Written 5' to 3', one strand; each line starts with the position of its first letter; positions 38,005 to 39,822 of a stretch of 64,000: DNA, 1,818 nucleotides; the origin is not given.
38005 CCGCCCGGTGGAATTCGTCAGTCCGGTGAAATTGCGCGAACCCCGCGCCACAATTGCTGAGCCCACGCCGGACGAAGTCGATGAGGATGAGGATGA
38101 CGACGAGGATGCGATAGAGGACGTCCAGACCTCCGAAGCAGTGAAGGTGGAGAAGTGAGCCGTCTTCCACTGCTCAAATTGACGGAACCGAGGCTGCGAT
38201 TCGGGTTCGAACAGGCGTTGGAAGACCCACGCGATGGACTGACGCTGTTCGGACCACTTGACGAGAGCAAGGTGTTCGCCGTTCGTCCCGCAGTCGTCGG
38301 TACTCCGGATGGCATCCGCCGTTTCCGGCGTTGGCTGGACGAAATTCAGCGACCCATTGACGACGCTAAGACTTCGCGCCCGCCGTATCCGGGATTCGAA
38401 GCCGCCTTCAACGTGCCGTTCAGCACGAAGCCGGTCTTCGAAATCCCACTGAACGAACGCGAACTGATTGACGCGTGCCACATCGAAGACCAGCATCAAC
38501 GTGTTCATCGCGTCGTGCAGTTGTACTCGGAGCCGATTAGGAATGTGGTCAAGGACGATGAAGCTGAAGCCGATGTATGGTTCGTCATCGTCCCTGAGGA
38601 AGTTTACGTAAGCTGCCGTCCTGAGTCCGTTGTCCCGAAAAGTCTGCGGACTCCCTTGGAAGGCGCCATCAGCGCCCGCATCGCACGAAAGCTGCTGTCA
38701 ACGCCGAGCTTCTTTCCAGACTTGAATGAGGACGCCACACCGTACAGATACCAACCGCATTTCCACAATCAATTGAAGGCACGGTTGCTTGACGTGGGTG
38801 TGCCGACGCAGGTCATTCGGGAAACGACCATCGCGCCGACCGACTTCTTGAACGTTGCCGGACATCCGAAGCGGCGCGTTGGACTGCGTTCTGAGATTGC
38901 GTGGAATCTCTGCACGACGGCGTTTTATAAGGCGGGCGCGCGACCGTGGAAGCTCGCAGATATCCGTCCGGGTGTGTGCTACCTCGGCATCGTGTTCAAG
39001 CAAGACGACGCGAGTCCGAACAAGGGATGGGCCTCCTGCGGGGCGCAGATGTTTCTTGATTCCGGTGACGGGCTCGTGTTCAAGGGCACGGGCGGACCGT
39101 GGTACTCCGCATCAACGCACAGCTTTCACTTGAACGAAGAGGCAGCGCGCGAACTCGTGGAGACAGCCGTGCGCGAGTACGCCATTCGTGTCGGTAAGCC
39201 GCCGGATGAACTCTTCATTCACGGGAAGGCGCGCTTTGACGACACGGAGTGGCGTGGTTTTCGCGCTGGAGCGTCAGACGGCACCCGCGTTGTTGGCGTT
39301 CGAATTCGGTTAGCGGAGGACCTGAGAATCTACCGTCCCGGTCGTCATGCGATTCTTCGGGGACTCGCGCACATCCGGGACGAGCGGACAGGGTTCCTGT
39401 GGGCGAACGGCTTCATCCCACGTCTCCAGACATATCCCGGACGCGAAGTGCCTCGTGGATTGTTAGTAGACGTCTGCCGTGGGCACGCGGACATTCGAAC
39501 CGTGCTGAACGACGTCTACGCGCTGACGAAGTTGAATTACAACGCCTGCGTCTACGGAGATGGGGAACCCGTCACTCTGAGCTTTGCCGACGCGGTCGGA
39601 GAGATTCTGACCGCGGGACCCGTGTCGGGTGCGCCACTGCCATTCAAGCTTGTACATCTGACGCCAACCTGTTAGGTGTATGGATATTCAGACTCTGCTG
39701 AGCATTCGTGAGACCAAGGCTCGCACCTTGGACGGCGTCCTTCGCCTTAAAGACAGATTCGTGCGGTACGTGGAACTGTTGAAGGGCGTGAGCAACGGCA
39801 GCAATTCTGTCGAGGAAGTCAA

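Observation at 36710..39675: SPARTA-type defense pair: TIR-APAZ plus short prokaryotic Argonaute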

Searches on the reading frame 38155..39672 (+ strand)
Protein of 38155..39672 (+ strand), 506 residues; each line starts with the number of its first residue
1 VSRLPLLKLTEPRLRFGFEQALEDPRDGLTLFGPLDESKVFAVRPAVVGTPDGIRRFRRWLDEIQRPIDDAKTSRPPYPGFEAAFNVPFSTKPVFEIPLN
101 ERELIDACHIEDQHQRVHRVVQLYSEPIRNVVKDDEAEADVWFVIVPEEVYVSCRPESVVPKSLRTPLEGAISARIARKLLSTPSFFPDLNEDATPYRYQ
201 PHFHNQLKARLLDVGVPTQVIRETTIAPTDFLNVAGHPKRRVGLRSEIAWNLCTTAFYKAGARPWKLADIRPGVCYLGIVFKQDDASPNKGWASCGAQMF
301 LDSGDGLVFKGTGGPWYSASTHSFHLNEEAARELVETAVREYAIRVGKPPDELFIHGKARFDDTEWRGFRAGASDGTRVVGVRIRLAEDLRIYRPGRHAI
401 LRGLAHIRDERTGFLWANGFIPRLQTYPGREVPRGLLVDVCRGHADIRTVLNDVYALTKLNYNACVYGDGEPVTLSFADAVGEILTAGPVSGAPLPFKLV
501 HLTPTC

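Call 4: search_protein_families(library=pfam, proteins=[window:38155-39672:+], max_evalue=0.1)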
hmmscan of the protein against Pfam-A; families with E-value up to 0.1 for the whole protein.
window:38155-39672:+ (506 aa): 0 families

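Call 5: search_protein_families(library=padloc, proteins=[window:38155-39672:+], max_evalue=0.1)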
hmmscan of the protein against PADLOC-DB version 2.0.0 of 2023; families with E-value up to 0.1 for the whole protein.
window:38155-39672:+ (506 aa): 13 families
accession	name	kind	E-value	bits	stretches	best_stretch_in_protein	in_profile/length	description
PDLC02378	pAgo_I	-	2.9e-186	618.1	1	6-498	4-490/493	Class I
PDLC02436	pAgo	-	1.4e-113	378.2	1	7-490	8-447/460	-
PDLC02376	pAgo_I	-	3.9e-93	311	1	8-487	5-440/455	Class I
PDLC02377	pAgo_I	-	6.4e-40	135.3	2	202-487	161-442/457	Class I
PDLC02392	pAgo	-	3.9e-34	116.1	1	202-486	53-329/346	-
PDLC02384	pAgo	-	2.1e-20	70.6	1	202-482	731-1010/1030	-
PDLC02420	Aga_SIR2-PNTD1-PNTD2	-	2.2e-15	54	1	246-481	741-989/1010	Class I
PDLC02428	PprPIWI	-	2e-12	44.7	1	202-488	400-652/666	-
PDLC02388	pAgo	-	3.7e-11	40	1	204-488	444-702/716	-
PDLC02397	pAgo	-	1.5e-10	38.6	1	194-490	308-567/578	-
PDLC02394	pAgo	-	0.00046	16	0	444-481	1057-1094/1121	-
PDLC02383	pAgo_II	-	0.011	11.8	1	407-483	676-746/767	Class II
PDLC02386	pAgo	-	0.032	10.7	0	215-296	442-503/697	-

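Call 6: search_protein_families(library=ncbifam, proteins=[window:38155-39672:+], max_evalue=0.1)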
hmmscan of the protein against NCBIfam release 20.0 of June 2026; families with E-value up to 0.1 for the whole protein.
window:38155-39672:+ (506 aa): 0 families

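Call 8: search_solved_structures(query=window:38155-39672:+, show_alignments=3)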
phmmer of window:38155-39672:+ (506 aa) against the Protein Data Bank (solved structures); distinct sequences matched with E-value up to 0.001: 10.
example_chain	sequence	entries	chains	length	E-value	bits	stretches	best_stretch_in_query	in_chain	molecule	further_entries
8qlo_B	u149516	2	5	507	1.3e-136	459.3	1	6-498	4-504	Short prokaryotic Argonaute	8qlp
8j8h_A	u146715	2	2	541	1.7e-136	458.9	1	5-498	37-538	Piwi domain-containing protein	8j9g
8ifk_B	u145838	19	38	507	1.8e-136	458.8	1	6-498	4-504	Piwi domain-containing protein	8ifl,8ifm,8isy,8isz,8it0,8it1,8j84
8fex_B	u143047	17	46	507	5.2e-135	454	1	6-498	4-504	short pAgo | Piwi domain-containing protein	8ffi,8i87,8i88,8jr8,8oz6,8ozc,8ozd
8j7s_A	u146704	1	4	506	5.7e-135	453.9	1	6-498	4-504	Piwi domain-containing protein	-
9om4_B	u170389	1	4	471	1.1e-46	162.6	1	205-496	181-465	Prokaryotic argonaute MID-PIWI family protein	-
9qbl_B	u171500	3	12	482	8.2e-39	136.6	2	177-486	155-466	Protein argonaute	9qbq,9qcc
9qbp_B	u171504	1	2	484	7.1e-36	126.9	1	10-486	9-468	Protein argonaute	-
9jsb_A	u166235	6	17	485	1.1e-33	119.7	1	200-486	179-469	Ago | pAgo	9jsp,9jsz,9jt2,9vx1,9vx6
8in8_C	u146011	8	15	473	7.7e-13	50.9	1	204-486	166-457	Piwi domain protein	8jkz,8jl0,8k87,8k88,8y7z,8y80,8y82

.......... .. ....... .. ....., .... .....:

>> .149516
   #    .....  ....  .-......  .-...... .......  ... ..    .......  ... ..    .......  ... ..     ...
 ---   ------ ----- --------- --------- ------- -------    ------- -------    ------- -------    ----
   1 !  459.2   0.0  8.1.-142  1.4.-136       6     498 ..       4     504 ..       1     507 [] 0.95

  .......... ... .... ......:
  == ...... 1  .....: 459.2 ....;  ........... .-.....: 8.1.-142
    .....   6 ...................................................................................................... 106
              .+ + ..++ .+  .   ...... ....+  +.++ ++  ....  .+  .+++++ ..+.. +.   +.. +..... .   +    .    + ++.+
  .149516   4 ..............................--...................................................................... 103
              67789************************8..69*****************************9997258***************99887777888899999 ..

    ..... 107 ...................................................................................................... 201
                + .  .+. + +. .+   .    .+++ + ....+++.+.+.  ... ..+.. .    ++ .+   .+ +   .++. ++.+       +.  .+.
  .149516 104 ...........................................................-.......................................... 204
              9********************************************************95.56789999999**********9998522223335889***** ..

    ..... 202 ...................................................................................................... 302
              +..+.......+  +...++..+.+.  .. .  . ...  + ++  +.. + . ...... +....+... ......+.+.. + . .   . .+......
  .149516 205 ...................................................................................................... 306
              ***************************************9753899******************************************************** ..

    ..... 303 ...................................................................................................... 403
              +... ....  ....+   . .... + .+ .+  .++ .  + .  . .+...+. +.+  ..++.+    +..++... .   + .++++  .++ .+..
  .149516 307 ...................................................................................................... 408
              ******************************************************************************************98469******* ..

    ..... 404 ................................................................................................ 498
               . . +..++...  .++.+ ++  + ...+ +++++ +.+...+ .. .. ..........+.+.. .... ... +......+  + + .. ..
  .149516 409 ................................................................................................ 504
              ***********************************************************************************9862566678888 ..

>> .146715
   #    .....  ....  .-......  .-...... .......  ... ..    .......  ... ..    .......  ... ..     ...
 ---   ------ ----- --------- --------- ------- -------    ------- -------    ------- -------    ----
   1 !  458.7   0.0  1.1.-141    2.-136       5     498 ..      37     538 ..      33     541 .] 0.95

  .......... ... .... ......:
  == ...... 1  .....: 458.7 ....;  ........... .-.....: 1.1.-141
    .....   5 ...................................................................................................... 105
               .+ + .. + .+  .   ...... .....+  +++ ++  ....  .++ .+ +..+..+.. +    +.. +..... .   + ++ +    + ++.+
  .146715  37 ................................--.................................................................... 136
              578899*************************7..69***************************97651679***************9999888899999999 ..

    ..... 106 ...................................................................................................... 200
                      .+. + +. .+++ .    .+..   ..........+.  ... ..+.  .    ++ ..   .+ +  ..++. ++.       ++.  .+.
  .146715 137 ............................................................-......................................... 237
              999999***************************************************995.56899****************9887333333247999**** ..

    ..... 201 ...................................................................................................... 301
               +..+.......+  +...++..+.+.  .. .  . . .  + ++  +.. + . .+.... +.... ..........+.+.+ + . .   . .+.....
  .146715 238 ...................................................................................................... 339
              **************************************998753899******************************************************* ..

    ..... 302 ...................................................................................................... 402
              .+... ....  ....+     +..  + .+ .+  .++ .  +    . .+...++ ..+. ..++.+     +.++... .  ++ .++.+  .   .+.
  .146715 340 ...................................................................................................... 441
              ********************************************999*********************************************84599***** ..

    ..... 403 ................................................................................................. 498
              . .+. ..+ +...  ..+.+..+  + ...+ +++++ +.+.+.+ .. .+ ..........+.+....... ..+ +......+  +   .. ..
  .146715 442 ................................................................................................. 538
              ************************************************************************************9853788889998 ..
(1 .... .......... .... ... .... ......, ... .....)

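Call 14: find_encoding_contigs(protein=window:38155-39672:+, flank=10000, max_places=6)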
Protein window:38155-39672:+ (506 aa): no gene with exactly this product is on record in the collection.

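Call 15: find_homologous_proteins(query=window:38155-39672:+, max_evalue=1e-20)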
Query window:38155-39672:+ (506 aa): 3995 proteins with E <= 1e-20 among 8000 candidates; the best 120 are listed.
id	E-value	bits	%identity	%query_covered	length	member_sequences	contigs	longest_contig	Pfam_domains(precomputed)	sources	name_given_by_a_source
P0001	9.5e-284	960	81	99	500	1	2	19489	-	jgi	-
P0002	1.7e-270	916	77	99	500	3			-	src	-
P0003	1.4e-265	900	76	99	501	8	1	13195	-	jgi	jgi:hypothetical protein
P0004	3.1e-258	876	74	99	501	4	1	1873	-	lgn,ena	-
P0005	3.4e-258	875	74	96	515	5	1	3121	-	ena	-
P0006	6.6e-257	871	74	99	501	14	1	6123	-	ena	-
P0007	2.7e-255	866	74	99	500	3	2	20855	-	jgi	jgi:hypothetical protein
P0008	4.7e-252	855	72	98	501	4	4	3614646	-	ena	-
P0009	3.5e-250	849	73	99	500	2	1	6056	-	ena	-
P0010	6.5e-248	842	72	99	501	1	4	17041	-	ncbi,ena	-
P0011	3.5e-239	813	68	99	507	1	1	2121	-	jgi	jgi:hypothetical protein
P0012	4.1e-238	809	72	93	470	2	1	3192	-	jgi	jgi:hypothetical protein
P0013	1.4e-235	801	68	98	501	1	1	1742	-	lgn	-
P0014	2.5e-234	797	69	98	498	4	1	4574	-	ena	-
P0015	2.2e-233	794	66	99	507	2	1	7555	-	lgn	-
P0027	2.7e-221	754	65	98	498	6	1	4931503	-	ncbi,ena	-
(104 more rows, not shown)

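Call 16: find_encoding_contigs(protein=P0001, flank=8000, max_places=2)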
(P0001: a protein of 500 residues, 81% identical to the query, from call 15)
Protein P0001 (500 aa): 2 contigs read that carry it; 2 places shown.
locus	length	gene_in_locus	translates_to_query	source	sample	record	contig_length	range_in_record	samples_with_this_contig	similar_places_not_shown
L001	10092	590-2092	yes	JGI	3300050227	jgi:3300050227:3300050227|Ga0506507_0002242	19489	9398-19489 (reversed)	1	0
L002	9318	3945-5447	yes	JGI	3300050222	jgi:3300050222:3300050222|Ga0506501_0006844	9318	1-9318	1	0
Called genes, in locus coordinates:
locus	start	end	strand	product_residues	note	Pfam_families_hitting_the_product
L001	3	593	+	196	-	?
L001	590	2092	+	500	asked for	-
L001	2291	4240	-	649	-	PF00580:UvrD-helicase, PF13245:AAA_19, PF13361:UvrD_C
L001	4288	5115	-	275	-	PF14355:Abi_C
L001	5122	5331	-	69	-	-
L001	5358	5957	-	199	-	PF02661:Fic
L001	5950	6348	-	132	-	-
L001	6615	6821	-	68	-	-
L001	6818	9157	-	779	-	PF00403:HMA (faint), PF00122:E1-E2_ATPase, PF00702:Hydrolase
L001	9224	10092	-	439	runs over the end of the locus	-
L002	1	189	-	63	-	?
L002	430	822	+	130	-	-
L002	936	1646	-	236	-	-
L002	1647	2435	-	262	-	-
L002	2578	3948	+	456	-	PF13676:TIR_2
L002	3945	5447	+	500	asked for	-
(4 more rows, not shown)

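Call 17: find_encoding_contigs(protein=P0008, flank=8000, max_places=2)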
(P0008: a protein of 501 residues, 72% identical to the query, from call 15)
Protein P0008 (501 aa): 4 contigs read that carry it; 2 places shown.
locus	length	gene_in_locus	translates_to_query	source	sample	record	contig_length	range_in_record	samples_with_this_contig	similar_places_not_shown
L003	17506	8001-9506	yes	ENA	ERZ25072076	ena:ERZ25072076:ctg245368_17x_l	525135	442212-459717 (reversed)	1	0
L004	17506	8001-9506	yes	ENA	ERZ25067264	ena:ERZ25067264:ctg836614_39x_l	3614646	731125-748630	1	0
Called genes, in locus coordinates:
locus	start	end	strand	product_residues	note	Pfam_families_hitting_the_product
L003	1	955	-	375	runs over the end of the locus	PF01790:LGT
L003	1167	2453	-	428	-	-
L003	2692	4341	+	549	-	PF00578:AhpC-TSA, PF08534:Redoxin (weak)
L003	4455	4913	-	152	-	PF15970:HicB-like_2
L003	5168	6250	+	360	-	PF01381:HTH_3, PF12844:HTH_19, PF13560:HTH_31, PF06114:Peptidase_M78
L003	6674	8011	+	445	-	PF13676:TIR_2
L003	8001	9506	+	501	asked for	-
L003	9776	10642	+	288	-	-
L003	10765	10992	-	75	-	-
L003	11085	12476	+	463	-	PF00067:p450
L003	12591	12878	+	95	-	PF24696:UGSC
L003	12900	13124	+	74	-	PF24696:UGSC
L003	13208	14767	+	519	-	PF00474:SSF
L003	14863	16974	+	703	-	PF00378:ECH_1, PF16113:ECH_2, PF02737:3HCDH_N, PF00725:3HCDH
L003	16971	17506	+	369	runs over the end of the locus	-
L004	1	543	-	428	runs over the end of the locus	-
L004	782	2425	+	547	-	PF00578:AhpC-TSA, PF08534:Redoxin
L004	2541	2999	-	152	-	PF15970:HicB-like_2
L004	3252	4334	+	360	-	PF01381:HTH_3, PF12844:HTH_19, PF13560:HTH_31, PF06114:Peptidase_M78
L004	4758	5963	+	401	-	PF13676:TIR_2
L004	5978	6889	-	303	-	PF07592:DDE_Tnp_ISAZ013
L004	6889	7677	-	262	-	-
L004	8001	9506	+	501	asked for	-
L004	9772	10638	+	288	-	-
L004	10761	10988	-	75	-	-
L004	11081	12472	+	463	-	PF00067:p450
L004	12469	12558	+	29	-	-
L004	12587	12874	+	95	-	PF24696:UGSC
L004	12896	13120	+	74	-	PF24696:UGSC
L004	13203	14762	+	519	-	PF00474:SSF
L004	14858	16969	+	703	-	PF00378:ECH_1, PF16113:ECH_2, PF02737:3HCDH_N, PF00725:3HCDH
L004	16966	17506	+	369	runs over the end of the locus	-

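Call 18: find_encoding_contigs(protein=P0027, flank=8000, max_places=2)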
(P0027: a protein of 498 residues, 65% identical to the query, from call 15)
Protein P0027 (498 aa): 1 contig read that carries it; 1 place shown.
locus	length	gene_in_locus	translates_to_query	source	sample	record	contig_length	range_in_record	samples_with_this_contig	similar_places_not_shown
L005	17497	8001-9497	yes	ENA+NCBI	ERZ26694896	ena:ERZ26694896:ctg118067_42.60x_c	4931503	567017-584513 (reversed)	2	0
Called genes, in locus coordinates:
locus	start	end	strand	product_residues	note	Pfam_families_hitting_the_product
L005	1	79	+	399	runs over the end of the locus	PF01420:Methylase_S (faint)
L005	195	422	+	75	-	PF04255:DUF433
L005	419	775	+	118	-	PF18480:DUF5615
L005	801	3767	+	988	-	PF04313:HSDR_N, PF04851:ResIII, PF18766:SWI2_SNF2, PF22679:T1R_D3-like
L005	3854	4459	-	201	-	-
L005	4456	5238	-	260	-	-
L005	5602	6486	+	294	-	PF01909:NTP_transf_2, PF18765:Polbeta (weak)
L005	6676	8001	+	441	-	PF13676:TIR_2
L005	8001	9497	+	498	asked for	-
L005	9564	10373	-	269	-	PF13391:HNH_2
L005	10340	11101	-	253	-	-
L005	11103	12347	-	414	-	PF02463:SMC_N (faint), PF11398:DUF2813 (faint), PF13175:AAA_15 (weak), PF13476:AAA_23, PF13304:AAA_21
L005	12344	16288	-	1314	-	PF02384:N6_Mtase, PF20473:MmeI_Mtase (faint), PF07669:Eco57I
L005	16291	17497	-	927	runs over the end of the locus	PF00176:SNF2-rel_dom, PF00270:DEAD, PF04851:ResIII (weak), PF00271:Helicase_C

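Call 19: find_encoding_contigs(protein=P0007, flank=8000, max_places=2)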
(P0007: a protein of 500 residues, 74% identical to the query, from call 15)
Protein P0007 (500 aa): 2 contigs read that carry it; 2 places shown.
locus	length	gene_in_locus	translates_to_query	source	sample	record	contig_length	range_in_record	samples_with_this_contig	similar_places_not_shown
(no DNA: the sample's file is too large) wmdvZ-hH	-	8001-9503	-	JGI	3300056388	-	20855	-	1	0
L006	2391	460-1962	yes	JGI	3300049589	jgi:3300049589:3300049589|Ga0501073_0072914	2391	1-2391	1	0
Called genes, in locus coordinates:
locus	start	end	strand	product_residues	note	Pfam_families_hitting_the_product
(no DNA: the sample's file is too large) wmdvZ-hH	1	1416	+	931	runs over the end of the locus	PF02463:SMC_N (faint), PF13304:AAA_21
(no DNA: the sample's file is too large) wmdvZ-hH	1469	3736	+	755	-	-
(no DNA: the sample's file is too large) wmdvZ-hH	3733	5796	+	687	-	PF20442:BrxL_N, PF13337:BrxL_ATPase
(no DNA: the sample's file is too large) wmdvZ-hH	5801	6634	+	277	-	PF14355:Abi_C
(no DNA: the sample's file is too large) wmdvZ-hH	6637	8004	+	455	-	PF13676:TIR_2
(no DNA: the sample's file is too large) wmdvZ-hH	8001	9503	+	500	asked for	-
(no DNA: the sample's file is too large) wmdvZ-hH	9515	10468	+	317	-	-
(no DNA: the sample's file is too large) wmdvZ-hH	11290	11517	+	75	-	PF24250:HVO_2718 (faint), PF13560:HTH_31, PF12844:HTH_19, PF01381:HTH_3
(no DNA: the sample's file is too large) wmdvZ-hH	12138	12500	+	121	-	?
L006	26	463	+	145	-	-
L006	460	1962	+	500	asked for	-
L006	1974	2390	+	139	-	?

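Call 33: find_related_loci(query=A2, collection=genome_contigs, flank=6000)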
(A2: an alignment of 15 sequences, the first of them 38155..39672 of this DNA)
Query A2 (506 aa) in genome_contigs; peptide patterns used: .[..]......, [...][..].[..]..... (x = any residue, [..] = any of these).
599 stretches matched a pattern (row limit reached: there are more); 574 encode a relative of the query (tblastn E <= 1e-3); the best 80 are kept; 80 distinct loci.
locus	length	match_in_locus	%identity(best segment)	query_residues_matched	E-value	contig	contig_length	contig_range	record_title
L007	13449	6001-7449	76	16-499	0e+0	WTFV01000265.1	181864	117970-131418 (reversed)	MAG: Acidobacteria bacterium isolate CO36386bin_12 NODE_38_length_181864_cov_20.516405, whole genome shotgun sequence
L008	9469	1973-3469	72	1-499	0e+0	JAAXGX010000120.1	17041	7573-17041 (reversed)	MAG: Vicinamibacteraceae bacterium isolate Plut_88874 unfiltered_Plut_88874_genomic_contig_36844, whole genome shotgun s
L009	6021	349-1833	67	4-499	0e+0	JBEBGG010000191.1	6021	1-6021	MAG: Vicinamibacterales bacterium isolate ASF_16 NODE_11090_length_6021_cov_4.149105, whole genome shotgun sequence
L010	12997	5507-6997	56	6-498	0e+0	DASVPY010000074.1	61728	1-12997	MAG TPA_asm: Pyrinomonadaceae bacterium isolate SMAG_U3191 k141_162888, whole genome shotgun sequence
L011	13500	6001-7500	55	6-498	0e+0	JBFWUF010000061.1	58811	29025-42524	MAG: Blastocatellales bacterium isolate CA_2019_TPBF_64 NODE_3755_length_58811_cov_6.286518_TPBF, whole genome shotgun s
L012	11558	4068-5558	56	6-498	0e+0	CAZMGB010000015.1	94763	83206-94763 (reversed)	MAG TPA_asm: uncultured Dehalococcoidia bacterium isolate SRP323688_co1_256 genome assembly, contig: NODE_465_length_947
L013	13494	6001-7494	55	6-498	0e+0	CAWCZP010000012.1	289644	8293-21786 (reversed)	MAG: uncultured Acidobacteriota bacterium isolate MFD09206.bin.2.100 genome assembly, contig: contig_27173, whole genome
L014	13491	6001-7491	56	6-498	0e+0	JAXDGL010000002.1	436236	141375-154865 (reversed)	MAG: Thermoanaerobaculia bacterium isolate BP_50 scaffold_1240443, whole genome shotgun sequence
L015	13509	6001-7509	53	6-498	0e+0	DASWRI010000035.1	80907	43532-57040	MAG TPA_asm: Pyrinomonadaceae bacterium isolate SMAG_U3517 k141_409455, whole genome shotgun sequence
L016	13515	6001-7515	54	1-498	1e-180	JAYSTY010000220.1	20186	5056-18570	MAG: Blastocatellia bacterium isolate GFS_12554 GFS_12554_219, whole genome shotgun sequence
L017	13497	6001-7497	54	6-498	4e-178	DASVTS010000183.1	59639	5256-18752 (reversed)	MAG TPA_asm: Pyrinomonadaceae bacterium isolate SMAG_U3297 k141_160862, whole genome shotgun sequence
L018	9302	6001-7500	53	6-498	5e-178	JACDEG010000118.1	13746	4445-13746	MAG: Pyrinomonadaceae bacterium isolate MGR_bin354 SD2902_NODE_697_length_13746_cov_1.016080, whole genome shotgun seque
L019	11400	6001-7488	55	6-498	4e-177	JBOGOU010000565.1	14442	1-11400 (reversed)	MAG: Pyrinomonadaceae bacterium isolate H1-B1_maxbin2.bin.13 k127_1340667, whole genome shotgun sequence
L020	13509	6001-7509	53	6-499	1e-176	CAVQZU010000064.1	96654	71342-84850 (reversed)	MAG: uncultured Acidobacteriota bacterium isolate MFD10064.bin.2.95 genome assembly, contig: contig_27939, whole genome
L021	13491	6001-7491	54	6-498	2e-176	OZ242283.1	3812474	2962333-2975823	MAG: Dehalococcoidia bacterium isolate d63046ed-7a55-4dc1-8bb2-d3050b7f4681 genome assembly, chromosome: 1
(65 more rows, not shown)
